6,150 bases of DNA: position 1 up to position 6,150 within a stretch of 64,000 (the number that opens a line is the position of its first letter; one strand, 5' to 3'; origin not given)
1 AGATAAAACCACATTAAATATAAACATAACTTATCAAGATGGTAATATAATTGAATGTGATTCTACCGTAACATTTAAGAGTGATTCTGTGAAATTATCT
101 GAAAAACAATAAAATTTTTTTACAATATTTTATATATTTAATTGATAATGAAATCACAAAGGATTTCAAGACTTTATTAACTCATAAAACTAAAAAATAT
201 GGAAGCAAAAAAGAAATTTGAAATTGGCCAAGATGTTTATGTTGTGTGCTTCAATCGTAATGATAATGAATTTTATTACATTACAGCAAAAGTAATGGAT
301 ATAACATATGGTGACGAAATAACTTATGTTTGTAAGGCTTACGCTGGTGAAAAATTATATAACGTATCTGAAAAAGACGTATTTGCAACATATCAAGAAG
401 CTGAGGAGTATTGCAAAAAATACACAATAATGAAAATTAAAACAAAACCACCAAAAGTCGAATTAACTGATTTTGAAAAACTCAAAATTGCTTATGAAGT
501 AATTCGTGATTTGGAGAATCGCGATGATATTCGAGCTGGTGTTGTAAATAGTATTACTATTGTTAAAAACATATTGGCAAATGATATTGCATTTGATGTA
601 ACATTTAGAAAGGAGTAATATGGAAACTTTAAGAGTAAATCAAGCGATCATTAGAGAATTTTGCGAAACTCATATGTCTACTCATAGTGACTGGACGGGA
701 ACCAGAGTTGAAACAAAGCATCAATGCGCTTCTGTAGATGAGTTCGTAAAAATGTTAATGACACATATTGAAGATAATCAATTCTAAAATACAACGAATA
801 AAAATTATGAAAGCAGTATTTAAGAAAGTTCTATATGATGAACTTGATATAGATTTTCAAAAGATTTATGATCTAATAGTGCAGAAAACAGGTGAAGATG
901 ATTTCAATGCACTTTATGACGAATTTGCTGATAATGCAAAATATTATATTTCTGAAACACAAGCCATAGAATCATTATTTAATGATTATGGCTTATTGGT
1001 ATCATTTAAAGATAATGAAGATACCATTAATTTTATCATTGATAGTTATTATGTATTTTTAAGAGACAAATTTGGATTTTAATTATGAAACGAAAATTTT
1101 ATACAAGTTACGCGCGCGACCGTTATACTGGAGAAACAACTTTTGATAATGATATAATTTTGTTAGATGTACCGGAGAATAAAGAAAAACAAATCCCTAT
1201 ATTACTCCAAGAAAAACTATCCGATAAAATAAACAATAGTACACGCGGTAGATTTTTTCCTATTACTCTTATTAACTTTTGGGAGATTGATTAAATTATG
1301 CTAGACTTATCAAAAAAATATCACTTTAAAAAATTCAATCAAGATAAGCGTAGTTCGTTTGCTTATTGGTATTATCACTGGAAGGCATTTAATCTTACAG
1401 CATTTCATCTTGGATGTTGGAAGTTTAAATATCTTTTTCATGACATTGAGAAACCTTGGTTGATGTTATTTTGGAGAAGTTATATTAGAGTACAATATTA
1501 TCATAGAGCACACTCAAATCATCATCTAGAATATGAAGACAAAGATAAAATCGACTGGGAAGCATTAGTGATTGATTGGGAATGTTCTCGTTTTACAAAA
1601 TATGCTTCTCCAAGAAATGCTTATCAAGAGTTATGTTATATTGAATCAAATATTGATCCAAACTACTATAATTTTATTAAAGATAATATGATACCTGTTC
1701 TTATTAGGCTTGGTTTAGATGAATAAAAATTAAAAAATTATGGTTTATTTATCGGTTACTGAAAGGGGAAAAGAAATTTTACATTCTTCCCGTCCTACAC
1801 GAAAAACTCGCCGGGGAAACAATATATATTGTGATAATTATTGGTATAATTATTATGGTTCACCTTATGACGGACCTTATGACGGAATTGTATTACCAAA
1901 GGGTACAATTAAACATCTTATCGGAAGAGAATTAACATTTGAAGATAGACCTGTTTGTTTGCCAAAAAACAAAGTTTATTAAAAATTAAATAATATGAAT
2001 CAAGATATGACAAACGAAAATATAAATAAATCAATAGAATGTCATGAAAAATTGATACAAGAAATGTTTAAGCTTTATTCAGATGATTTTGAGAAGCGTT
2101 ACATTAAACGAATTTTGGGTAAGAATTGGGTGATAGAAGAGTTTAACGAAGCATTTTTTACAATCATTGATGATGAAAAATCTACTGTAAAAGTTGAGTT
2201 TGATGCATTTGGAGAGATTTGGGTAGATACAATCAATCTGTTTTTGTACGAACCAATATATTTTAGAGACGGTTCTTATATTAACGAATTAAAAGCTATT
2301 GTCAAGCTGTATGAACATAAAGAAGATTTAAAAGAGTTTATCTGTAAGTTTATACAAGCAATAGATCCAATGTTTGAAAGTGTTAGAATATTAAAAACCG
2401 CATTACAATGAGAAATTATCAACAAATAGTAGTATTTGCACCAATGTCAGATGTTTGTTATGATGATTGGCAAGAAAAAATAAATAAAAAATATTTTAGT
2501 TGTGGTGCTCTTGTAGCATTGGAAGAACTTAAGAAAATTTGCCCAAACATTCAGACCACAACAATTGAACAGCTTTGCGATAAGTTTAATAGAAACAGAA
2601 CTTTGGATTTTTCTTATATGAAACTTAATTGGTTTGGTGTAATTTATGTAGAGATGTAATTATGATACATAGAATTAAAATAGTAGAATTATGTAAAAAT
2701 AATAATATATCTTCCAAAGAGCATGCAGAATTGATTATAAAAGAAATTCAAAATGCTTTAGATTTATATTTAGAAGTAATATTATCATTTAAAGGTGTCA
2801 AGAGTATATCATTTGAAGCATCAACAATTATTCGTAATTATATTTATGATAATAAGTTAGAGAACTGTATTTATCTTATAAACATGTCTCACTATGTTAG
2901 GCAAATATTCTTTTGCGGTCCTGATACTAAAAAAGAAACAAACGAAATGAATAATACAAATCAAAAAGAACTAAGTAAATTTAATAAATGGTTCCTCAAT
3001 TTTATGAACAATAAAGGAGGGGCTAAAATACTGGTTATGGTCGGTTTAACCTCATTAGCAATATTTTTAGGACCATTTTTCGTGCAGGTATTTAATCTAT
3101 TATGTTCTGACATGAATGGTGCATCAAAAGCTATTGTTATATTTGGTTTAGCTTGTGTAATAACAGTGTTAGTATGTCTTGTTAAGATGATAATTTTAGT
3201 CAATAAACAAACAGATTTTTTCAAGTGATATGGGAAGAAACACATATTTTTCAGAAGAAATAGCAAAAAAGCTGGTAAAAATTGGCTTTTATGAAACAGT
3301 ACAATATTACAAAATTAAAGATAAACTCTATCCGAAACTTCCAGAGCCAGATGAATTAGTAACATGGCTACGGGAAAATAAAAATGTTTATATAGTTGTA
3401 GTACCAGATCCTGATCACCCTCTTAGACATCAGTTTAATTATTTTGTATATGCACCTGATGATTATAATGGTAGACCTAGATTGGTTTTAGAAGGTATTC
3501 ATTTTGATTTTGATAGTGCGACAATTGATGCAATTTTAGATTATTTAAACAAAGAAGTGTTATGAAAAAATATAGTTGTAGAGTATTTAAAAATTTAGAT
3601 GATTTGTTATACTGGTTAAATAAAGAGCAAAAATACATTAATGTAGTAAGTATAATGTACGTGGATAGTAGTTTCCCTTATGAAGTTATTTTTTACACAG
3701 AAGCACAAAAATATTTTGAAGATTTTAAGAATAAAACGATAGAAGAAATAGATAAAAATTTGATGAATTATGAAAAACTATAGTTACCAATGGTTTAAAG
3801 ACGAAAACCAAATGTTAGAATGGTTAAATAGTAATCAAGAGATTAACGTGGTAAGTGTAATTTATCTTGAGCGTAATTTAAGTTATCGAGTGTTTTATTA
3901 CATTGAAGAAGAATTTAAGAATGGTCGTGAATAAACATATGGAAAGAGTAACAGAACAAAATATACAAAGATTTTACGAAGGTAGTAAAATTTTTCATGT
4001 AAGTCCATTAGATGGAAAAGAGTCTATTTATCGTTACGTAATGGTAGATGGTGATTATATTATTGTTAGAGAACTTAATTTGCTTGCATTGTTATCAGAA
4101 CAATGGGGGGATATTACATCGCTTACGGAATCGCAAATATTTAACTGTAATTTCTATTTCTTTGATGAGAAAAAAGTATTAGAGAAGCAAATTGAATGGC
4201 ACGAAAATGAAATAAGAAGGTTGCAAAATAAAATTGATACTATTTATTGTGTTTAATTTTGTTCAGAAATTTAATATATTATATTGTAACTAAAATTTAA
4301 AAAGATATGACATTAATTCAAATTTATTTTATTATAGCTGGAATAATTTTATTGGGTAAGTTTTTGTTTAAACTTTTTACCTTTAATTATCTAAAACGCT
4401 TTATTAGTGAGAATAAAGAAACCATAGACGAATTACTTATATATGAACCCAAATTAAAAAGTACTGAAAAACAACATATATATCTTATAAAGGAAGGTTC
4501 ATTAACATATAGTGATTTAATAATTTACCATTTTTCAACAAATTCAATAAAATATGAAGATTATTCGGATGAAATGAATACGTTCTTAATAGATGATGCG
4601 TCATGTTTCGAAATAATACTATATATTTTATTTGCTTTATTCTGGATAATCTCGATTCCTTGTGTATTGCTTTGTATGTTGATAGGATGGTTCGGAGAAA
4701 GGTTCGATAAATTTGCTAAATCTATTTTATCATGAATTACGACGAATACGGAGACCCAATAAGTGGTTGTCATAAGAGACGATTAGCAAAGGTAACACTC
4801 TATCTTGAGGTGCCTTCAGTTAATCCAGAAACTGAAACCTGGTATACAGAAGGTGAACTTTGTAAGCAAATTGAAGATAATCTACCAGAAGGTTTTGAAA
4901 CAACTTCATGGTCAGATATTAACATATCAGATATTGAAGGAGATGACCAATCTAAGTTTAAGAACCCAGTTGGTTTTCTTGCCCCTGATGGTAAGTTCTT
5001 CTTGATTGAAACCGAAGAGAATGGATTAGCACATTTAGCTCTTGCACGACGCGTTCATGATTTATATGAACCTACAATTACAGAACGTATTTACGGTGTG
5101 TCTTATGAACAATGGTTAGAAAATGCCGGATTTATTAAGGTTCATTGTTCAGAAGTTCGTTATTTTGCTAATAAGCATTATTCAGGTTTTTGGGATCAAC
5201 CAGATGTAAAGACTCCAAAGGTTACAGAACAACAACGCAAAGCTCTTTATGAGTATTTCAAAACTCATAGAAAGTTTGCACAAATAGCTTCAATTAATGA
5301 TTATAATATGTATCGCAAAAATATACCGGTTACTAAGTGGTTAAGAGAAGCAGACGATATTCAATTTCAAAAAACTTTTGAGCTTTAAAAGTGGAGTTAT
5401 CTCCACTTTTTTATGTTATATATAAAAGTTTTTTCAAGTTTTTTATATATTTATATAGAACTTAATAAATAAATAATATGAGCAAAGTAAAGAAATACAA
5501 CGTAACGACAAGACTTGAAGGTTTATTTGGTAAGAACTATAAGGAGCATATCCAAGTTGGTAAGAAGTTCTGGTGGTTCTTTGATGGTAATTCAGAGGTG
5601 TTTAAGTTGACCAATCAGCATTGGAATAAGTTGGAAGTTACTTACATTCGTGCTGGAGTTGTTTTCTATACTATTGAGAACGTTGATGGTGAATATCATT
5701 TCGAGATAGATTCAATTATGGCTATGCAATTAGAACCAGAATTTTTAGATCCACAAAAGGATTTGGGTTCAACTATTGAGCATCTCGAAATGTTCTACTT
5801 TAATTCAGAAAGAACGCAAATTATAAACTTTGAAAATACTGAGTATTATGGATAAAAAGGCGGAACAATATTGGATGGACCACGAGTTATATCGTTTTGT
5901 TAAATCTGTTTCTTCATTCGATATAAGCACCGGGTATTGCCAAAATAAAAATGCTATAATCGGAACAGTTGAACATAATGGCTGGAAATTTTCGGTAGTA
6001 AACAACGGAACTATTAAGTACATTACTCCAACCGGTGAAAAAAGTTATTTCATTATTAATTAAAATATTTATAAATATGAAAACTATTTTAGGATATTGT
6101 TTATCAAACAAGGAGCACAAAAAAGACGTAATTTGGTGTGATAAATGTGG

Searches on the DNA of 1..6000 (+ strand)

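Call 7: search_dna_similar(query=window:1-6000:+, collection=phages, mode=near, max_rows=20)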
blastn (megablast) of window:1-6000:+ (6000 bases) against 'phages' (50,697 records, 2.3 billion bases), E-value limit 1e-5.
No match.
